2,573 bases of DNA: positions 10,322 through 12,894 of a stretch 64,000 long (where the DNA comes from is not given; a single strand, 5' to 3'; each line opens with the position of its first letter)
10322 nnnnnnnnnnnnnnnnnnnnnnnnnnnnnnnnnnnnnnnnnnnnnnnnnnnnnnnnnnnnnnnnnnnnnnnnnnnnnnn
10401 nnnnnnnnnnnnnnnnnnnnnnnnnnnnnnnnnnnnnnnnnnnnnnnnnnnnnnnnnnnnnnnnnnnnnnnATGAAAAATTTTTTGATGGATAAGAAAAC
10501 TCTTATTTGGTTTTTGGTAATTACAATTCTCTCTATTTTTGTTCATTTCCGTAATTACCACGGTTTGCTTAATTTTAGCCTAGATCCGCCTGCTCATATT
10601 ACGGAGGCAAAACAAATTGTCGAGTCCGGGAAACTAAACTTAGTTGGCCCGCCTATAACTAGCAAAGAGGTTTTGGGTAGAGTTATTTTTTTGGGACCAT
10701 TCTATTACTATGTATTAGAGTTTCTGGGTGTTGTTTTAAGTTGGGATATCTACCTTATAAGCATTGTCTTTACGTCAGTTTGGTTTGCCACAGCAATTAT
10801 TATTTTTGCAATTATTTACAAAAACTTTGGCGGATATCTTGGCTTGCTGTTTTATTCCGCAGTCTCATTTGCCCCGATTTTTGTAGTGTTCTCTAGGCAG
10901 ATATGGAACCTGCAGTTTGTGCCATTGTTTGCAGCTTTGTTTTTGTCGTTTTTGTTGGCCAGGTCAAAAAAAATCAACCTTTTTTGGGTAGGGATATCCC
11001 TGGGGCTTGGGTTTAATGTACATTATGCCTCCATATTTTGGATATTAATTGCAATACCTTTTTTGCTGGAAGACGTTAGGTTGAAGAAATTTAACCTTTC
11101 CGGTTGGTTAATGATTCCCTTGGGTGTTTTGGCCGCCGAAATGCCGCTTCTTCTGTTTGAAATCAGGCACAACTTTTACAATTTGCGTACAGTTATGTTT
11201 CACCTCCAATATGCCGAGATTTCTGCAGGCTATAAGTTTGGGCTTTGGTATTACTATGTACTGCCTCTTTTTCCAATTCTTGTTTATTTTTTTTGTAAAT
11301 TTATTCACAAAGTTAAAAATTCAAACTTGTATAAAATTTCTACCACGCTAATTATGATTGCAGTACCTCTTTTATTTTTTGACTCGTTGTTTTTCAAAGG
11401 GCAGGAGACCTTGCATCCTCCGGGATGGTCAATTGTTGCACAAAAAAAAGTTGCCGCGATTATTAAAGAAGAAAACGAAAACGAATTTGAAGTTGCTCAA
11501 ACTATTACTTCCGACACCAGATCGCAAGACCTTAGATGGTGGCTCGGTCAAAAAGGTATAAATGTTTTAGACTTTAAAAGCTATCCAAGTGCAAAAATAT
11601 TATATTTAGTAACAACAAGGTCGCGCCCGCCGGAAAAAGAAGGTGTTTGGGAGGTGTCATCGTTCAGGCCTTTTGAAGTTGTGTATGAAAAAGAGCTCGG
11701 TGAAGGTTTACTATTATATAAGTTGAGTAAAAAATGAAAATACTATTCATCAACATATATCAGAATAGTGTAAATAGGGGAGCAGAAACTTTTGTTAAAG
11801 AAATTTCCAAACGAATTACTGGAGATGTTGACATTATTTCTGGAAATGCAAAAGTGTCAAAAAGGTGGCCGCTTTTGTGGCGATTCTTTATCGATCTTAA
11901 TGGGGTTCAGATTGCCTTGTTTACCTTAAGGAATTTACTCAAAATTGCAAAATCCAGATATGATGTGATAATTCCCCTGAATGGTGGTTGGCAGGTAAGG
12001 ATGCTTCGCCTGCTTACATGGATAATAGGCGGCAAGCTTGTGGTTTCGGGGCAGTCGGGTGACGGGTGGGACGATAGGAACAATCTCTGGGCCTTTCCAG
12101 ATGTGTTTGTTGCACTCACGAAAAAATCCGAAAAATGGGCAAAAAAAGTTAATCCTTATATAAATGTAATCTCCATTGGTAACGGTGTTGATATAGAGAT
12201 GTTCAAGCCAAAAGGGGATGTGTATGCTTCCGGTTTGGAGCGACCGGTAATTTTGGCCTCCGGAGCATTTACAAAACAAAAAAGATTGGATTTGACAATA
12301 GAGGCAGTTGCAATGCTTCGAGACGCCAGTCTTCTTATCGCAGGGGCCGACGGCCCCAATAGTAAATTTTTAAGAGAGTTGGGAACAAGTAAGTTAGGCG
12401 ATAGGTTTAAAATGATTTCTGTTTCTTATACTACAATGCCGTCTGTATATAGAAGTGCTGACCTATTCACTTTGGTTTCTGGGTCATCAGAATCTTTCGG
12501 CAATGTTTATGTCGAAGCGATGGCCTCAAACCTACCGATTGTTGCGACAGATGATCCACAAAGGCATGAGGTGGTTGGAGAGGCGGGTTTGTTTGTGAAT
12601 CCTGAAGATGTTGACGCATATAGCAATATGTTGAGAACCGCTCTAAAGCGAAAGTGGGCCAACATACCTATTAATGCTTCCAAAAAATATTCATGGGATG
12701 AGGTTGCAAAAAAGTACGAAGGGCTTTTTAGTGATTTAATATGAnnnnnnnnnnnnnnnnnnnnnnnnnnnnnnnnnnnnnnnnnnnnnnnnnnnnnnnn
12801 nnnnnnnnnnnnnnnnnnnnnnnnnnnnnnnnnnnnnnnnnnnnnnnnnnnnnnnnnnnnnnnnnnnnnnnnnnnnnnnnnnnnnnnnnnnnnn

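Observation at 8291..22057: Three repeated GT2 to GT-C modules suggest polyprenol-phosphate-sugar-dependent glycosylation on the outer face of the membrane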

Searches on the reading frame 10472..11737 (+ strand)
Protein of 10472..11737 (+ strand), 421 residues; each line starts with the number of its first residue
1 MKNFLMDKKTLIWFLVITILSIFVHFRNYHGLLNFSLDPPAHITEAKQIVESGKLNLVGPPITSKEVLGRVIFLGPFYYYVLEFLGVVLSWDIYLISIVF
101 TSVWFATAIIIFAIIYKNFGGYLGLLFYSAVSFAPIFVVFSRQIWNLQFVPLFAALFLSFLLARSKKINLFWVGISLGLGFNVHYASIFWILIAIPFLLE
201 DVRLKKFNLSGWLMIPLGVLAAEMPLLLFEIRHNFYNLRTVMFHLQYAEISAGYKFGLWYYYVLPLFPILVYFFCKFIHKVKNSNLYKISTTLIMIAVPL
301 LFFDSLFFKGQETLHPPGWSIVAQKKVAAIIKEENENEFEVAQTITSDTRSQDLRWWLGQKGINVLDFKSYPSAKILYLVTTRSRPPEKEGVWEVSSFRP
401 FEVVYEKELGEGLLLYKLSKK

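Call 3: search_protein_families(library=pfam, proteins=[window:10472-11737:+], max_evalue=0.01)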
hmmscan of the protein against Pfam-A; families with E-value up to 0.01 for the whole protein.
window:10472-11737:+ (421 aa): 1 family
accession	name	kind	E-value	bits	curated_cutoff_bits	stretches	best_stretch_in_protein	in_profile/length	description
PF13231.12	PMT_2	-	0.00011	22.8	26.1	1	89-220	20-151/160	Dolichyl-phosphate-mannose-protein mannosyltransferase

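Call 7: search_protein_families(library=ncbifam, proteins=[window:10472-11737:+], max_evalue=0.01)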
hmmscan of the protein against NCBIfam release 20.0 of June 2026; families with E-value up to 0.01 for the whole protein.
window:10472-11737:+ (421 aa): 0 families

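Call 17: search_solved_structures(query=window:10472-11737:+, max_evalue=10)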
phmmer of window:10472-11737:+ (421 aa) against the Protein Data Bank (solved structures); distinct sequences matched with E-value up to 10: 0.

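Call 59: search_solved_structures(query=A4, max_evalue=10)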
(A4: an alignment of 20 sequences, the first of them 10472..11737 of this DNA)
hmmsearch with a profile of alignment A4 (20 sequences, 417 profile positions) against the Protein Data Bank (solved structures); distinct sequences matched with E-value up to 10: 3.
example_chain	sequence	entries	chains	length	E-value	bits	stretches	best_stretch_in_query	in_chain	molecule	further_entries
23gx_B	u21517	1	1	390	0.00026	23.2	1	95-206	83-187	GPI mannosyltransferase 1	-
23gf_B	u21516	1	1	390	0.00033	22.8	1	95-206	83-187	GPI mannosyltransferase 1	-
9vvr_T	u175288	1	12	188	0.83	11.6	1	328-399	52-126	Adaptor protein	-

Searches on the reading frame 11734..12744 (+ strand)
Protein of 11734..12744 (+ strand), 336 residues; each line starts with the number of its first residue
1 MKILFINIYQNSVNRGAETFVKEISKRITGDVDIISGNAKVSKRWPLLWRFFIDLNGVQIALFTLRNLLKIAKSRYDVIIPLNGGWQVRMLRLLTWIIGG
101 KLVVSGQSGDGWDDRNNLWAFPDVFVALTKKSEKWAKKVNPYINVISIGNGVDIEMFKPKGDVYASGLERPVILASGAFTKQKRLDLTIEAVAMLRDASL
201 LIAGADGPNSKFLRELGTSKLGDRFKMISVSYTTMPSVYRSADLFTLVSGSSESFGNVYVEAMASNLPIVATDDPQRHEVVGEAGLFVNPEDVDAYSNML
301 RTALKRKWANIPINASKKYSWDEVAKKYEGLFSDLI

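Call 3: search_protein_families(library=pfam, proteins=[window:11734-12744:+], max_evalue=0.01)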
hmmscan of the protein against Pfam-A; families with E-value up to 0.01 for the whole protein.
window:11734-12744:+ (336 aa): 2 families
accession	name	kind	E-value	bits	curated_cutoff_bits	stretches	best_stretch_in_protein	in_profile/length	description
PF00534.26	Glycos_transf_1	-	1e-22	80.9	26.4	1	168-307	13-159/172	Glycosyl transferases group 1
PF13692.12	Glyco_trans_1_4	-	2.3e-22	80.2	27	1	170-304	1-140/142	Glycosyl transferases group 1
